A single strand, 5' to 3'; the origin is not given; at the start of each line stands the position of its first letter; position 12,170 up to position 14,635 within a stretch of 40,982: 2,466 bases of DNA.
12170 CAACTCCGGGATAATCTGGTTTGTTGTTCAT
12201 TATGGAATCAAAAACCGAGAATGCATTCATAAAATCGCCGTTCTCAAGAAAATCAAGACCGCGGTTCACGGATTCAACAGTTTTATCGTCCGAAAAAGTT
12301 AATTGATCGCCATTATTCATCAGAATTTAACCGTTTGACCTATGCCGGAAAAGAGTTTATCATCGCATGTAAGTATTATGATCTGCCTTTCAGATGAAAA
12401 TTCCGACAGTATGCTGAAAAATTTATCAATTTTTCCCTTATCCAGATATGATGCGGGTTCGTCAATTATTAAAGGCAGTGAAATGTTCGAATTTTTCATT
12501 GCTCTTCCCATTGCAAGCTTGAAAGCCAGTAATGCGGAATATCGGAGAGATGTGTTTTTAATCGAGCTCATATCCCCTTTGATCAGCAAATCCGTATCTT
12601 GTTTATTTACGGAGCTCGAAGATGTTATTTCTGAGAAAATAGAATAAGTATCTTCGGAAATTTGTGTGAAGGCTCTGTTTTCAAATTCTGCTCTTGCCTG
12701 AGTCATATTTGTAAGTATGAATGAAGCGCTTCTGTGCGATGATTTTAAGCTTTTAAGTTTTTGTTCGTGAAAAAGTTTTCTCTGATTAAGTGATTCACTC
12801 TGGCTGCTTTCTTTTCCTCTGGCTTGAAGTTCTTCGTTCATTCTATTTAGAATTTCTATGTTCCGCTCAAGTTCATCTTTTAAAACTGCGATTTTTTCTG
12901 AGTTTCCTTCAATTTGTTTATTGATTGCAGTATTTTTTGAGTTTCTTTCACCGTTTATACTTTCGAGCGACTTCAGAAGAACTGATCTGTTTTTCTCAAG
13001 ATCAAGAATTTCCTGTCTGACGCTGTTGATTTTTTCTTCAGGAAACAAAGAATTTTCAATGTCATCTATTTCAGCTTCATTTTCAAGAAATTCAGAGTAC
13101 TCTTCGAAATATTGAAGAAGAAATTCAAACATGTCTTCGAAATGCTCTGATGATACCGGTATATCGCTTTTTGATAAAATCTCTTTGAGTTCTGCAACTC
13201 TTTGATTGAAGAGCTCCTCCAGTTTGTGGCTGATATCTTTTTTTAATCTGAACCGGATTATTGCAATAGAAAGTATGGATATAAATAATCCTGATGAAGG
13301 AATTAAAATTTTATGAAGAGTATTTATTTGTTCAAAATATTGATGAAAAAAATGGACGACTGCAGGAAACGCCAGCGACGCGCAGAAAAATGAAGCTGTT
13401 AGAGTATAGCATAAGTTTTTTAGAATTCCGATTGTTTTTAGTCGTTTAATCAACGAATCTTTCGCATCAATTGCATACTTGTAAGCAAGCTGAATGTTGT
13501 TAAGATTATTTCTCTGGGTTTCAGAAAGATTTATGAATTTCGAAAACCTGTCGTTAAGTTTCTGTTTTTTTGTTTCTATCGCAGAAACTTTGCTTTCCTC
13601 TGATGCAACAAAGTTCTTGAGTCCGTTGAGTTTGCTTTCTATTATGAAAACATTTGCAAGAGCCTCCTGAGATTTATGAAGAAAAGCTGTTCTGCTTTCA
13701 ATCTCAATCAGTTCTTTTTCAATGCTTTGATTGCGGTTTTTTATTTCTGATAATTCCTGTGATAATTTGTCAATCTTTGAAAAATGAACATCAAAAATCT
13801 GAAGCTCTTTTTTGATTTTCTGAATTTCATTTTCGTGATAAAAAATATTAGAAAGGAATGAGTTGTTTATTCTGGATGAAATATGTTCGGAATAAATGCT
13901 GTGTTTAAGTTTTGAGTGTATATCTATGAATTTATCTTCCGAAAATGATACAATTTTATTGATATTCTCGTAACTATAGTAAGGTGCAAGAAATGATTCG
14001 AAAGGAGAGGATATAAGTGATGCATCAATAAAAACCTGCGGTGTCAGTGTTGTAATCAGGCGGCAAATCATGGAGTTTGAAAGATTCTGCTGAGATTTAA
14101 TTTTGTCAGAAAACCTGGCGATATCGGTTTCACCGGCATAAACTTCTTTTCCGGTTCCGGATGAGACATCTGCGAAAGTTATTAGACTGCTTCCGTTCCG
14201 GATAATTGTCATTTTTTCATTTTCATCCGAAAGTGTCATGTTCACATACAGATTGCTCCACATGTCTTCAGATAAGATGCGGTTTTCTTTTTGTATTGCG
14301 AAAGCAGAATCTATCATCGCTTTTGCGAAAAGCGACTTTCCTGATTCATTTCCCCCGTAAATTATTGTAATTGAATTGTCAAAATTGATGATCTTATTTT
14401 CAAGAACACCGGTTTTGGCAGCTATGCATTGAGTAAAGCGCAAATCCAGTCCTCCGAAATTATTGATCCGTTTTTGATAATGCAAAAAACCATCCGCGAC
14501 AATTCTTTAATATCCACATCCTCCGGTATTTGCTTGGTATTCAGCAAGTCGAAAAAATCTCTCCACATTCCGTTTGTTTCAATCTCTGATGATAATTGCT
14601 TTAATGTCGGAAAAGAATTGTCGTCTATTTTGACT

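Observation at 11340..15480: Coupled trio: metal-ligand-less Mre11/SbcD-fold protein, membrane-inserted Rad50/SMC-like ATPase, and a TPR-like protein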

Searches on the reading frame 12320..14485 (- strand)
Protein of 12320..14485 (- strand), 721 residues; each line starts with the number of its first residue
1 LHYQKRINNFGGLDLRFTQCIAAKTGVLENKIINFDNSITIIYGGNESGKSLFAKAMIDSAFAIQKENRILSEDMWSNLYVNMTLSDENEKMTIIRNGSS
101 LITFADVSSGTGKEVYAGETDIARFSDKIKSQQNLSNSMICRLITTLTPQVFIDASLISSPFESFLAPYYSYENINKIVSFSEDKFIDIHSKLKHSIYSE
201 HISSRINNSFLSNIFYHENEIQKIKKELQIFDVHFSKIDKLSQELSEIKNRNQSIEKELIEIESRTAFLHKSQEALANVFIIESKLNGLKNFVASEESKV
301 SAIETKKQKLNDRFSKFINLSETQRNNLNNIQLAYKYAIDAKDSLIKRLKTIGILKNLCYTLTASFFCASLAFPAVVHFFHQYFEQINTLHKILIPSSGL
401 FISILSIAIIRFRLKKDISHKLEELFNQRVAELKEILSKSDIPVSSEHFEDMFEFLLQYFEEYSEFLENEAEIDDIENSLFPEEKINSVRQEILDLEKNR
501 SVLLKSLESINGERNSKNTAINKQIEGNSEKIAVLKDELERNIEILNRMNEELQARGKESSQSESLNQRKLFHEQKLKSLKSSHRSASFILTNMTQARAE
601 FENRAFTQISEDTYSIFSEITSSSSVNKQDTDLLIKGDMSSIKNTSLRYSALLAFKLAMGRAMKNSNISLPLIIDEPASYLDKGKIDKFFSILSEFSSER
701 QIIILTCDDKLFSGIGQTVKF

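Call 3: search_protein_families(library=pfam, proteins=[window:12320-14485:-], max_evalue=1)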
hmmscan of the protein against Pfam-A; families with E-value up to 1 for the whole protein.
window:12320-14485:- (721 aa): 4 families
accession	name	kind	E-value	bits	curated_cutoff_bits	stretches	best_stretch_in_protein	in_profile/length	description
PF13514.12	AAA_27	-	2.4e-05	24.4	22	1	26-103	12-93/206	AAA domain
PF13851.11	GAS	-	0.3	10.9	32.3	1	515-606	39-130/200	Growth-arrest specific micro-tubule binding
PF05531.17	NPV_P10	-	0.44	11.5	29.8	0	219-257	25-63/75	Nucleopolyhedrovirus P10 protein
PF06034.16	DUF919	-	0.52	10.6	21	1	219-273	11-59/62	Nucleopolyhedrovirus protein of unknown function (DUF919)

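Call 4: search_protein_families(library=ncbifam, proteins=[window:12320-14485:-], max_evalue=1)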
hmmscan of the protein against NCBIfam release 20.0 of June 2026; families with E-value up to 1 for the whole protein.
window:12320-14485:- (721 aa): 3 families
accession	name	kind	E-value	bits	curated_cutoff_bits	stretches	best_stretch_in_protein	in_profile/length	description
NF003034.1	PRK03918.1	equivalog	5.7e-08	31.2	700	3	415-711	558-856/878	DNA double-strand break repair ATPase Rad50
NF045487.1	ASRP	equivalog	5.6e-06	25.2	300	2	212-331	118-237/593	archaea-specific SMC-related protein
TIGR02857.1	CydD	equivalog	0.0055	15.7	435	1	654-719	464-527/529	thiol reductant ABC exporter subunit CydD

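Call 5: search_protein_families(library=padloc, proteins=[window:12320-14485:-], max_evalue=1)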
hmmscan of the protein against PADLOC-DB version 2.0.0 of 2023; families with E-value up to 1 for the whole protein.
window:12320-14485:- (721 aa): 9 families
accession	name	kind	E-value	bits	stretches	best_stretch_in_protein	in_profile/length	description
PDLC03863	LmuB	-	1.8e-07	28.2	2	482-710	339-582/610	-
PDLC04140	mad8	-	1.3e-06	26.1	1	35-64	22-54/314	mads_8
PDLC04891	PDC-S06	-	0.00056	16.4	2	29-71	91-134/858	-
PDLC04893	PDC-S06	-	0.0015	15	2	664-706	640-682/862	-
PDLC02709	PbeC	-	0.037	10.6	1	225-333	383-486/661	PbeC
PDLC03865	LmuB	-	0.15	8.1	2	164-350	270-463/1007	-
PDLC04135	mad3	-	0.2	9.1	0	467-709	194-324/374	mads_3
PDLC00582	JetC3|JetC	-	0.2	7.3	1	203-352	408-554/1472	DUF3584 domain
PDLC03868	LmuB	-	0.3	7.3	1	217-328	184-296/1035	-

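Call 7: find_homologous_proteins(query=window:12320-14485:-)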
Query window:12320-14485:- (721 aa): 11 proteins with E <= 0.001 among 8000 candidates.
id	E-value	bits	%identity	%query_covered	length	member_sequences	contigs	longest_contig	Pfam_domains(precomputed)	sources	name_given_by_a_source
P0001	0.0e+0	1398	94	98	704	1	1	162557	-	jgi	-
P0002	0.0e+0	1397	94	98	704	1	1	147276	PF13514.13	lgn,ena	-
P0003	0.0e+0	1395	93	98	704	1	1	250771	-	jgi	-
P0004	0.0e+0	1394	93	98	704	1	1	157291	PF13514.13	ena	-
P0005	0.0e+0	1392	93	98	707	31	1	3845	-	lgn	-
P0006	0.0e+0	1343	89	98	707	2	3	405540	PF13514.13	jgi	-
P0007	0.0e+0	1276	84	98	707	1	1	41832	PF13514.13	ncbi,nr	ncbi:MAG: AAA family ATPase [Spirochaetes bacterium]|nr:AAA family ATPase [Spirochaetota bacterium]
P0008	0.0e+0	1271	84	98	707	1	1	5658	PF13514.13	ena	-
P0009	0.0e+0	1119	93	79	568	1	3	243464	PF13514.13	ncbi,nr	ncbi:MAG TPA: AAA family ATPase, partial [Spirochaetota bacterium]|nr:AAA family ATPase [Spirochaeto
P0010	2.7e-214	732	52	98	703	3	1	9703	PF13514.13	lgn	-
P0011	1.4e-38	152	25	68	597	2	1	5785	PF28385.1,PF13514.13,PF13476.13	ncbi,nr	ncbi:MAG TPA: AAA family ATPase, partial [Spirochaetota bacterium]|nr:AAA family ATPase [Spirochaeto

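Call 9: search_solved_structures(query=window:12320-14485:-, max_evalue=1, show_alignments=2)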
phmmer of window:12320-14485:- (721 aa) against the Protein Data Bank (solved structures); distinct sequences matched with E-value up to 1: 11.
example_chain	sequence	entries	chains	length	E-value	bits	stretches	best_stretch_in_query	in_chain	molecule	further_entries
3qkt_A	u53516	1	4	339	0.00059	22.3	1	575-713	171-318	DNA double-strand break repair rad50 ATPase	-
3qku_A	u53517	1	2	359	0.00059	22.3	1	546-713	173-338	DNA double-strand break repair rad50 ATPase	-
3qkr_B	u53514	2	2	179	0.00069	22.1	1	564-713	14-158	DNA double-strand break repair rad50 ATPase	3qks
4nci_A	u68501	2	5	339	0.00081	21.8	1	575-713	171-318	DNA double-strand break repair Rad50 ATPase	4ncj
1ii8_B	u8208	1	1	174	0.0011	21.4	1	599-713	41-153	Rad50 ABC-ATPase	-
4nck_A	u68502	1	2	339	0.0019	20.6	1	575-713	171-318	DNA double-strand break repair Rad50 ATPase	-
1f2t_B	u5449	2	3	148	0.0023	20.4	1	611-713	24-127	RAD50 ABC-ATPASE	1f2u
1us8_B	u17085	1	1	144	0.0026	20.2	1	612-713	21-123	DNA DOUBLE-STRAND BREAK REPAIR RAD50 ATPASE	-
4nch_A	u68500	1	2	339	0.0031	19.9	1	575-713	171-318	DNA double-strand break repair Rad50 ATPase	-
2yo3_A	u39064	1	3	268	0.064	15.6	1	209-299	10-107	GENERAL CONTROL PROTEIN GCN4, PUTATIVE INNER MEMBRANE PROTEIN, GENERAL CONTROL PROTEIN GCN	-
6gaj_A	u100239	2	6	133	0.45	12.8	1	222-316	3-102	Outer capsid protein sigma-1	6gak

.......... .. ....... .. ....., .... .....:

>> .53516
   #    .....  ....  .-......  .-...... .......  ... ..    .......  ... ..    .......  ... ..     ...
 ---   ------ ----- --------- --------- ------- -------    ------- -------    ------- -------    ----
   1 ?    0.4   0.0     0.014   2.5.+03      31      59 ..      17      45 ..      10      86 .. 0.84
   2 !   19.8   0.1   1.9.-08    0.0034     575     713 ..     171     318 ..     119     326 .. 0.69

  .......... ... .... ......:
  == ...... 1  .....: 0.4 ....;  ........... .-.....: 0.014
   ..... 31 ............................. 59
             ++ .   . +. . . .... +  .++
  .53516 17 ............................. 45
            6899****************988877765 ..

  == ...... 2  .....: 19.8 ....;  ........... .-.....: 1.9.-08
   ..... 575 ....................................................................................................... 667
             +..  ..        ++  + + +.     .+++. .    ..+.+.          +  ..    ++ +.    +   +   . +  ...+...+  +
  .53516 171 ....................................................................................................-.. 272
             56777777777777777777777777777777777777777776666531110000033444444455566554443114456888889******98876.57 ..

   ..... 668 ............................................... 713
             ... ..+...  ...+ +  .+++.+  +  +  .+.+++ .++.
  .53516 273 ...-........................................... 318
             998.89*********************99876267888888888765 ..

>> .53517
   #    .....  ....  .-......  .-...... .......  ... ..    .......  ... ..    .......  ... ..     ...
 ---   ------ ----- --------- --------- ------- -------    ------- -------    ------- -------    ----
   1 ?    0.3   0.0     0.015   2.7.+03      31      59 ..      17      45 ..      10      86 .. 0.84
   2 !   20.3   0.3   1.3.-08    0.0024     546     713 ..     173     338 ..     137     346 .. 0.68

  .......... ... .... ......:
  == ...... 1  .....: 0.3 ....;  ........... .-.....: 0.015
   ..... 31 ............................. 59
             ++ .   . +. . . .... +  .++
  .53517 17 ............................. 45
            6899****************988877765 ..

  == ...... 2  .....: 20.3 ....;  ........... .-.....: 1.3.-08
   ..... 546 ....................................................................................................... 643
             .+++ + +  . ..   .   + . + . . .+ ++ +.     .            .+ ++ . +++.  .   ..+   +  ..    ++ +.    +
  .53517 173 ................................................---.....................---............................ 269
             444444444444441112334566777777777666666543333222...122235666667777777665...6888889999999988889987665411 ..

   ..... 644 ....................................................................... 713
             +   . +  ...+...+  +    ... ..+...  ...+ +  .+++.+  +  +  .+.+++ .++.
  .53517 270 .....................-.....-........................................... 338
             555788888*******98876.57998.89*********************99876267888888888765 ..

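Call 10: find_encoding_contigs(protein=P0010, flank=6000, max_places=3)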
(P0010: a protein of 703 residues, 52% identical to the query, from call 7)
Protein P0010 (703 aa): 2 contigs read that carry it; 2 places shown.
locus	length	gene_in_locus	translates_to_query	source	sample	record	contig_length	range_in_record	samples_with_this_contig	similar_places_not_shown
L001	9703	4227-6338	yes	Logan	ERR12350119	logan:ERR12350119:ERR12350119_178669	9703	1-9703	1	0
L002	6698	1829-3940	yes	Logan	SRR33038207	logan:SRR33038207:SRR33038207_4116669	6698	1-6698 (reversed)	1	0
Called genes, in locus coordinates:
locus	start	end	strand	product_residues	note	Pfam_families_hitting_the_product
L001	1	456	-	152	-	?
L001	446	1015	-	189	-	PF01467:CTP_transf_like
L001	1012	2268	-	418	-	PF00171:Aldedh (weak)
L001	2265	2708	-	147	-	-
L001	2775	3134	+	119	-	PF11969:DcpS_C, PF01230:HIT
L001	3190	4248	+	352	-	-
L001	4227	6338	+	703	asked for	PF13514:AAA_27 (weak)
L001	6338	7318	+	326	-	PF00515:TPR_1 (faint), PF07719:TPR_2 (faint), PF14559:TPR_19 (faint)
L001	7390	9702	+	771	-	?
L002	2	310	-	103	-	?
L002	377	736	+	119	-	PF11969:DcpS_C, PF01230:HIT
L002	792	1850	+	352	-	-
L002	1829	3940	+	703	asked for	PF13514:AAA_27 (weak)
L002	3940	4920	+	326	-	PF00515:TPR_1 (faint), PF07719:TPR_2 (faint), PF14559:TPR_19 (faint)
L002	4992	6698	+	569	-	?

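Call 11: find_encoding_contigs(protein=P0011, flank=6000, max_places=3)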
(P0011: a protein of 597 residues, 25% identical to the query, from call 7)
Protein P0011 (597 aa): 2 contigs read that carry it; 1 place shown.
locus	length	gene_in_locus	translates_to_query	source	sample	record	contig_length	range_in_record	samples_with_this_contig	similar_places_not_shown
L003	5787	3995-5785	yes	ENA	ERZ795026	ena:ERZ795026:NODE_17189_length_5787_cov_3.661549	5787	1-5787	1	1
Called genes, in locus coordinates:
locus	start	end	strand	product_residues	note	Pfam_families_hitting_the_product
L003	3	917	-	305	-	PF03793:PASTA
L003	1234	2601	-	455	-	PF00072:Response_reg, PF00158:Sigma54_activat, PF14532:Sigma54_activ_2, PF00004:AAA (weak), PF07724:AAA_2 (weak), PF07728:AAA_5 (weak), PF25601:AAA_lid_14, PF02954:HTH_8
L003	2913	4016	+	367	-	PF00149:Metallophos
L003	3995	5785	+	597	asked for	PF13476:AAA_23 (weak), PF13514:AAA_27 (weak), PF28385:CCDC172 (weak)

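Call 17: find_related_loci(query=A2, collection=genome_contigs, flank=8000)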
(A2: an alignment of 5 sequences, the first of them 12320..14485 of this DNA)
Query A2 (721 aa) in genome_contigs; peptide patterns used: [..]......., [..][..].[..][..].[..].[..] (x = any residue, [..] = any of these).
380 stretches matched a pattern; 46 encode a relative of the query (tblastn E <= 1e-3); 46 distinct loci.
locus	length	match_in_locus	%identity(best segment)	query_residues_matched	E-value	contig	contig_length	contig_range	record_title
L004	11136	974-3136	93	1-721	0e+0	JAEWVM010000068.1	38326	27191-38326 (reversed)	MAG: Spirochaetes bacterium isolate OH_SDB_63 k127_323959, whole genome shotgun sequence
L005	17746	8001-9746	93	1-585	0e+0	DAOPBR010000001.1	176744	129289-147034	MAG TPA_asm: Spirochaetota bacterium isolate AMR_MDS_3480 NODE_62_length_176744_cov_17.325861, whole genome shotgun sequ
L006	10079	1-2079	99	29-721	0e+0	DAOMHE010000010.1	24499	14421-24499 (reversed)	MAG TPA_asm: Spirochaetota bacterium isolate AMR_MDS_4958 NODE_1959_length_24499_cov_5.858370, whole genome shotgun sequ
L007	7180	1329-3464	25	11-706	1e-56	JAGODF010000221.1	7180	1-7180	MAG: Spirochaetes bacterium isolate Go_SlDig_bin_460 Go_SlDig_33428_length_7180_cov_3.641713, whole genome shotgun seque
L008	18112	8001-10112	25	11-706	4e-53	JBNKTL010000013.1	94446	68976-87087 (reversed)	MAG: Spirochaetota bacterium isolate A2.bin.24.permissive NODE_13_length_94446_cov_6.858991, whole genome shotgun sequen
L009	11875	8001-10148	26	19-721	2e-51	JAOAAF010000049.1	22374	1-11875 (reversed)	MAG: Spirochaetes bacterium isolate SKW14 NODE_47_length_22374_cov_3.956182, whole genome shotgun sequence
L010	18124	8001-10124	24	11-706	1e-50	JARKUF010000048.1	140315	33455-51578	MAG: Spirochaetota bacterium isolate Seed_metabat.82 k141_88213, whole genome shotgun sequence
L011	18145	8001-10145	24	11-711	3e-50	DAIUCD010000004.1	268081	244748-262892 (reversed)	MAG TPA_asm: Spirochaetota bacterium isolate CTOTU7684 NODE_66_length_268081_cov_10.621712, whole genome shotgun sequenc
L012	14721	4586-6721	24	3-706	6e-50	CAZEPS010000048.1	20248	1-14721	MAG TPA_asm: uncultured Leptospirales bacterium isolate SRP141376_co4_248 genome assembly, contig: NODE_4645_length_2024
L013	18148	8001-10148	24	19-720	3e-49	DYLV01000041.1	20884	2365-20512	MAG TPA_asm: Leptospira biflexa isolate SulCav_AS07-7_2_45_10 SulCav_AS07_7_2506_length_20884_cov_5_185607, whole genome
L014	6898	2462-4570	25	11-706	8e-49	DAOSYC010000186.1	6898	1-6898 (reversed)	MAG TPA_asm: Spirochaetota bacterium isolate AMR_MDS_2095 NODE_7128_length_6898_cov_6.850943, whole genome shotgun seque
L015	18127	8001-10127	25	11-706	1e-48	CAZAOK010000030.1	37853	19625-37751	MAG TPA_asm: uncultured Leptospiraceae bacterium isolate SRP252850_co1_61 genome assembly, contig: NODE_1703_length_3785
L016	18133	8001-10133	25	3-706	4e-48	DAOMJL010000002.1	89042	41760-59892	MAG TPA_asm: Spirochaetota bacterium isolate AMR_MDS_4899 NODE_151_length_89042_cov_11.237293, whole genome shotgun sequ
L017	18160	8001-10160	22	11-715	3e-48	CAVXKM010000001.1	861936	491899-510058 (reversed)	MAG: uncultured Spirochaetota bacterium isolate MFD02979.bin.2.4 genome assembly, contig: contig_15191, whole genome sho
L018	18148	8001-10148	24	11-713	2e-45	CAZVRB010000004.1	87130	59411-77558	MAG TPA_asm: uncultured Leptospiraceae bacterium isolate binchicken_co13_469 genome assembly, contig: NODE_144_length_87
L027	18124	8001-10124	25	4-706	1e-37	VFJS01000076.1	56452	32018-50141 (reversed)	MAG: Spirochaetia bacterium isolate Bin_56_1 c_000001257500, whole genome shotgun sequence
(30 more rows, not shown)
